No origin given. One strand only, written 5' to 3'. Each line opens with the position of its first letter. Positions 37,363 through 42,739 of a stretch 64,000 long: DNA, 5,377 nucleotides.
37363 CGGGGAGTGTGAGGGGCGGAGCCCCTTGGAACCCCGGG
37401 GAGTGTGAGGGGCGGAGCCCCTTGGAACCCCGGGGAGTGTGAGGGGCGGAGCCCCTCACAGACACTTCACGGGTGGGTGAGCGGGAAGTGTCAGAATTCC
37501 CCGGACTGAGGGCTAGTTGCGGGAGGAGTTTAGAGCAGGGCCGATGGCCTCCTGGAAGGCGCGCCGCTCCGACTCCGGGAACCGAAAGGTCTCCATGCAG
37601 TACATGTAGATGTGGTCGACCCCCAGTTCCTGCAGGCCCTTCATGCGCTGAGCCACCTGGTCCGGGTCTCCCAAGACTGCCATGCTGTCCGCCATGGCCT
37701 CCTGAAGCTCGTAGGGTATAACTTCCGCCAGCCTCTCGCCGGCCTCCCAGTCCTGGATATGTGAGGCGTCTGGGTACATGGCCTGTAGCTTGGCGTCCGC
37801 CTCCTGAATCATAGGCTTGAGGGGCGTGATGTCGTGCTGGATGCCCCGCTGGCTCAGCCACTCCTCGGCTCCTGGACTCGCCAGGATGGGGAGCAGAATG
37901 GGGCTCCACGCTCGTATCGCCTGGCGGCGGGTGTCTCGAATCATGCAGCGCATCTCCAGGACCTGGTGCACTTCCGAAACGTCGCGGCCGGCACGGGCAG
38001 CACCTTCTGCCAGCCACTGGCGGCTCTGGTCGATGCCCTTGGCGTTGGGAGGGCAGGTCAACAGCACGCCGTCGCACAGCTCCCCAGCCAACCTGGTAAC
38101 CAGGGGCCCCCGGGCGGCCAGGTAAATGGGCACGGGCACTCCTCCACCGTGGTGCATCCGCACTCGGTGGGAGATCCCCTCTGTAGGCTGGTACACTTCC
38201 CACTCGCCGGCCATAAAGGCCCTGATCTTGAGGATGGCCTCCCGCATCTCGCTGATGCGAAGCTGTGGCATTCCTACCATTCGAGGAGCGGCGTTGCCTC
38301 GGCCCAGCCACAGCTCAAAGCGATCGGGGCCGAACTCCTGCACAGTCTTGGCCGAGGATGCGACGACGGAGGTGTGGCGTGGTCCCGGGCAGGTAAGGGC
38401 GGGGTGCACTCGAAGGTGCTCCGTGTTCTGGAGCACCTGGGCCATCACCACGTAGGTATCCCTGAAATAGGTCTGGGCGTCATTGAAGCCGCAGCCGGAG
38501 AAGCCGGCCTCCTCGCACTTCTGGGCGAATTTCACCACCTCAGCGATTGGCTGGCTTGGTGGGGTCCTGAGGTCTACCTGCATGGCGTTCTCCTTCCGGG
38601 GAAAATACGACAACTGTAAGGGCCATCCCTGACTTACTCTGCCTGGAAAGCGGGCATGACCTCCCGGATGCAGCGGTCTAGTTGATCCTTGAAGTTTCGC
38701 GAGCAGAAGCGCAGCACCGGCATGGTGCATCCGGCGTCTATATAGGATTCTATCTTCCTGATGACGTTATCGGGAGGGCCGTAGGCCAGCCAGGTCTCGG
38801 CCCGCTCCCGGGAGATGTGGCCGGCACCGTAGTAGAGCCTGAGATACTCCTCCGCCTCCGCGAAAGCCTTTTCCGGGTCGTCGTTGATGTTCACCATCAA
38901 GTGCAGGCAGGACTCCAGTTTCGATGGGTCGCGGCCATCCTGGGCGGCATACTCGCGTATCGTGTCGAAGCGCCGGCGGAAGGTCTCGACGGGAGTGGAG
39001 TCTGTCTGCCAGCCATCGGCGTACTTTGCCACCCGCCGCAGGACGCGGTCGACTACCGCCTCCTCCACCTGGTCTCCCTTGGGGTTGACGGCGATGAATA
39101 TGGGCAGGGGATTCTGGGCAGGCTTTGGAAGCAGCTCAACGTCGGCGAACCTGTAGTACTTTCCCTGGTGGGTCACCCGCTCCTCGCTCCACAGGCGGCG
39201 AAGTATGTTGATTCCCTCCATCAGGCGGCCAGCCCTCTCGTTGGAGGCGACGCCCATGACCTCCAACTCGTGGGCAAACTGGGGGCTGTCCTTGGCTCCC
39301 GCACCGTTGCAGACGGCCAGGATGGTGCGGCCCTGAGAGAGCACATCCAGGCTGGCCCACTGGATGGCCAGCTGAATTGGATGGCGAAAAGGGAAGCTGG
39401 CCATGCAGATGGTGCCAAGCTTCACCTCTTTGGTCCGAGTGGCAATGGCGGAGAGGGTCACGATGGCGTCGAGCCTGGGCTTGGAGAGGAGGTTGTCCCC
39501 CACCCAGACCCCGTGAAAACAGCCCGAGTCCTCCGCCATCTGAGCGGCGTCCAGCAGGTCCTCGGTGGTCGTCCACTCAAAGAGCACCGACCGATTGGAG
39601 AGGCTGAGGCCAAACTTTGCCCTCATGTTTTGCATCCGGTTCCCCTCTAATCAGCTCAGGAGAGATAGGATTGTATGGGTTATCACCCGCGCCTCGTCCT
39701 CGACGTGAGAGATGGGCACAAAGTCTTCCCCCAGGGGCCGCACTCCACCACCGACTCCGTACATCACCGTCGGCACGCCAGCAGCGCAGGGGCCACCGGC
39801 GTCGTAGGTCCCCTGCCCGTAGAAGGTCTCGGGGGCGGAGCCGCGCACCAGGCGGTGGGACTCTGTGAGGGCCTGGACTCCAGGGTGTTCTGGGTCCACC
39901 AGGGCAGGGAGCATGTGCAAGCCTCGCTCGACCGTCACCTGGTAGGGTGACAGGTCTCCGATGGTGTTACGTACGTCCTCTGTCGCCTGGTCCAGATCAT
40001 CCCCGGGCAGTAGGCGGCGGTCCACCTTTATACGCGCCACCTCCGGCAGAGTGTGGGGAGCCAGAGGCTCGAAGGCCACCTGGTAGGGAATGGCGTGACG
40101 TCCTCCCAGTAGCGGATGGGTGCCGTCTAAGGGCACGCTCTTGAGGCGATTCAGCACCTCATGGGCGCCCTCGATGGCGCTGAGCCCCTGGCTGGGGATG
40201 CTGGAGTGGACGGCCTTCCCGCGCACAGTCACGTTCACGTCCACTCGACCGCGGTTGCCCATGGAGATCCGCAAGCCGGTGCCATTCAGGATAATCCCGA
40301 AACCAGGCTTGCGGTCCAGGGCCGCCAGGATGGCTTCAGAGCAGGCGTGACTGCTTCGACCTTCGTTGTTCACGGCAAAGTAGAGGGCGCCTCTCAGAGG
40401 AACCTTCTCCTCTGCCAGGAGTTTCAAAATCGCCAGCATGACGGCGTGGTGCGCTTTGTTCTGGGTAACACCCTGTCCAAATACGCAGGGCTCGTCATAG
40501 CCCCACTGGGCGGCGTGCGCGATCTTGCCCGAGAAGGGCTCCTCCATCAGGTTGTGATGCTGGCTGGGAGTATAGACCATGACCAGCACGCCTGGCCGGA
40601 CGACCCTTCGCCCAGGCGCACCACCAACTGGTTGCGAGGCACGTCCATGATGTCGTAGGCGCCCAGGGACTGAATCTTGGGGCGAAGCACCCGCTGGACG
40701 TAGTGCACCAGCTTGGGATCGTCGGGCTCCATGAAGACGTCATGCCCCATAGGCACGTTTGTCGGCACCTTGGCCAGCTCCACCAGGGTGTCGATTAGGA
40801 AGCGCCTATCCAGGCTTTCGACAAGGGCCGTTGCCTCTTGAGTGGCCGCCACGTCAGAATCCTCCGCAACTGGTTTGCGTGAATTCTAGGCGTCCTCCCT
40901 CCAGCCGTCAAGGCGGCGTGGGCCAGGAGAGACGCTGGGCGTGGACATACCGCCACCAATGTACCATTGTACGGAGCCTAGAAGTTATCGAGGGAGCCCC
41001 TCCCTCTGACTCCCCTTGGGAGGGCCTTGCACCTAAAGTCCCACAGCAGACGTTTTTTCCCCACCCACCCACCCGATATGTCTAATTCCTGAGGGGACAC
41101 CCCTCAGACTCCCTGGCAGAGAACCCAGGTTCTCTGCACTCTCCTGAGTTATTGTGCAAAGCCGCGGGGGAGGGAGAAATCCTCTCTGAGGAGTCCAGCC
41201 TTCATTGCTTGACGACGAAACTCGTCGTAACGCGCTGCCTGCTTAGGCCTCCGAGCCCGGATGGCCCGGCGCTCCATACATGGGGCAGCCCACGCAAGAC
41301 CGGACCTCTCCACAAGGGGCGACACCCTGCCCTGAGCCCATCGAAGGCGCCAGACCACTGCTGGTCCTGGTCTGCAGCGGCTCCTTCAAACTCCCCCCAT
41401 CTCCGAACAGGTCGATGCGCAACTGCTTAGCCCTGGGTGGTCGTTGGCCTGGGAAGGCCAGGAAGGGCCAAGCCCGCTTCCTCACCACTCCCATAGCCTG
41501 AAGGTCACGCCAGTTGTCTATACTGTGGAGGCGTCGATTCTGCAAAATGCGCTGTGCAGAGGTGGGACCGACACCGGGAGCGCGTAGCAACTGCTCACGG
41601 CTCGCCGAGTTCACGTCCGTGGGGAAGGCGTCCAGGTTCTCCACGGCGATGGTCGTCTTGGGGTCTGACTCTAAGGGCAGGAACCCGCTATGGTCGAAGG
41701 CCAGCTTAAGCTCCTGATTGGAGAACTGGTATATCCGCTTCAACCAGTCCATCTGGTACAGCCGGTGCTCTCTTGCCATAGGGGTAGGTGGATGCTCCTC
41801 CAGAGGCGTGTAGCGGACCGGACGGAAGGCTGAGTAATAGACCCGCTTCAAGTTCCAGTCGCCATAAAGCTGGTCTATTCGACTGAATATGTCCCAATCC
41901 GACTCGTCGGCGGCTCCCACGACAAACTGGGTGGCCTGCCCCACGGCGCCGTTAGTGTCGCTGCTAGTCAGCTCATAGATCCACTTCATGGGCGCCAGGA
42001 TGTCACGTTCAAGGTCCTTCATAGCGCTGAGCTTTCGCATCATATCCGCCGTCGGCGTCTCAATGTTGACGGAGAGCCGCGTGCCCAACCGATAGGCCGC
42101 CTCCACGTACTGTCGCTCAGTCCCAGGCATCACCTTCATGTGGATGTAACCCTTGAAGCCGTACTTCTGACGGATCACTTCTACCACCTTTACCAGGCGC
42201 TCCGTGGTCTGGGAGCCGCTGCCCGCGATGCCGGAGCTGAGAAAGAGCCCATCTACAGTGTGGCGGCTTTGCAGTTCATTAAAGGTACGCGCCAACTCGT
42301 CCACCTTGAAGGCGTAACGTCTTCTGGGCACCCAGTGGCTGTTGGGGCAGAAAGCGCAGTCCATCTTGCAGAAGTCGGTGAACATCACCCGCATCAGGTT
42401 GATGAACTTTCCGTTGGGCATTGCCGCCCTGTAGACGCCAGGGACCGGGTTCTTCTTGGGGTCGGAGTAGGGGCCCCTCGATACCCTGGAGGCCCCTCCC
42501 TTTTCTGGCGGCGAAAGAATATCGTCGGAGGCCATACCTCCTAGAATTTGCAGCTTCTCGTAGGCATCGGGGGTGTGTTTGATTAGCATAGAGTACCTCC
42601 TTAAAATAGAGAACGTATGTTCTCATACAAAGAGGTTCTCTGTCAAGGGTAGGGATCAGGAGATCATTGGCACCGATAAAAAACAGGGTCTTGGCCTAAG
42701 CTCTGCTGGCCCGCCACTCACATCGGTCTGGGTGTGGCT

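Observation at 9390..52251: Dense family of ~140-160 bp MITE-like palindromic elements in two modular subfamilies (at least 10 copies in 64 kb)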

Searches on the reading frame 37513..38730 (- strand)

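Call 17: search_protein_families(library=pfam, proteins=[window:37513-38730:-])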
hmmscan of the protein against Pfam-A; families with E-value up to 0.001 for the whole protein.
window:37513-38730:- (405 aa): 1 family
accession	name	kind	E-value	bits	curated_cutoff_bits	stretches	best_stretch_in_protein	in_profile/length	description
PF00296.26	Bac_luciferase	-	1e-41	143.8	27.9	1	57-373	18-314/314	Luciferase-like monooxygenase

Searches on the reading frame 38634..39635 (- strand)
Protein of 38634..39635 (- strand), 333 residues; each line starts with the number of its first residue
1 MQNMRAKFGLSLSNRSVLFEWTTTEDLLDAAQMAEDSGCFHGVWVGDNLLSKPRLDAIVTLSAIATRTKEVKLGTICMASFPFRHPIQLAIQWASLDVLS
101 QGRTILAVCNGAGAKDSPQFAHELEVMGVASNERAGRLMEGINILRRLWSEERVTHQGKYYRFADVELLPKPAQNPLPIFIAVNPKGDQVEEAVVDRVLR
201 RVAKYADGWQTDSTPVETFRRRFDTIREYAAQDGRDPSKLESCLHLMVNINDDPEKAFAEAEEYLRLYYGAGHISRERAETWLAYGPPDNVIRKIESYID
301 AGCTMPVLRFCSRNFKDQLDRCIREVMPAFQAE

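Call 89: search_protein_families(library=pfam, proteins=[window:38634-39635:-], max_evalue=0.01)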
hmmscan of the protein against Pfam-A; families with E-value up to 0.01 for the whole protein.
window:38634-39635:- (333 aa): 1 family
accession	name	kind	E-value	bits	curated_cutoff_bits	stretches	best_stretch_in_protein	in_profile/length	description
PF00296.26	Bac_luciferase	-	1.9e-46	159.3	27.9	1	24-267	22-247/314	Luciferase-like monooxygenase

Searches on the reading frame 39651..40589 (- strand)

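Call 89: search_protein_families(library=pfam, proteins=[window:39651-40589:-], max_evalue=0.01)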
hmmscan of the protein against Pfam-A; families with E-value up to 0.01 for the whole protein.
window:39651-40589:- (312 aa): 2 families
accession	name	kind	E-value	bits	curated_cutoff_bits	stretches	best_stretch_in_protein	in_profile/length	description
PF07687.19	M20_dimer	-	2.6e-12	47.1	21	1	111-213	2-102/107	Peptidase dimerisation domain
PF01546.33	Peptidase_M20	-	6.6e-08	33.1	24.6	1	33-308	25-205/206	Peptidase family M20/M25/M40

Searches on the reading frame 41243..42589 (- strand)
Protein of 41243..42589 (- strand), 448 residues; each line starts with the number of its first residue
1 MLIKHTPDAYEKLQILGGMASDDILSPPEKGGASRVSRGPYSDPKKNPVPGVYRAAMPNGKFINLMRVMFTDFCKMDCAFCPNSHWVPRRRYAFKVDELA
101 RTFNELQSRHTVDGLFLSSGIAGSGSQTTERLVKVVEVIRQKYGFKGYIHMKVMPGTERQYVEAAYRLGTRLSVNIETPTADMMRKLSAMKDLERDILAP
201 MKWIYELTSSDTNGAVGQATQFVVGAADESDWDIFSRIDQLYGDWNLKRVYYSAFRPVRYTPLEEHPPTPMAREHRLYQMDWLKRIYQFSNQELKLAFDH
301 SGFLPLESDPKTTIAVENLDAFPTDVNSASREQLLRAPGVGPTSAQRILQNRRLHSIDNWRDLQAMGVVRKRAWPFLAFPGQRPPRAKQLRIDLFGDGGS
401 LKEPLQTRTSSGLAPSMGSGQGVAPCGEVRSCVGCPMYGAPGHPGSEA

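Call 84: search_protein_families(library=pfam, proteins=[window:41243-42589:-])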
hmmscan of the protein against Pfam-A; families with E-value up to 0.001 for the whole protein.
window:41243-42589:- (448 aa): 3 families
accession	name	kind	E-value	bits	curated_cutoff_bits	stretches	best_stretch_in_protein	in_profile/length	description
PF04055.27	Radical_SAM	-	3e-08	34.5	29.5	1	69-207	2-139/166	Radical SAM superfamily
PF12836.13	HHH_3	-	1.9e-05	25.1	27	1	325-362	7-45/65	Helix-hairpin-helix motif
PF00633.29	HHH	-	5.1e-05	23.4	24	1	326-350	5-29/30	Helix-hairpin-helix motif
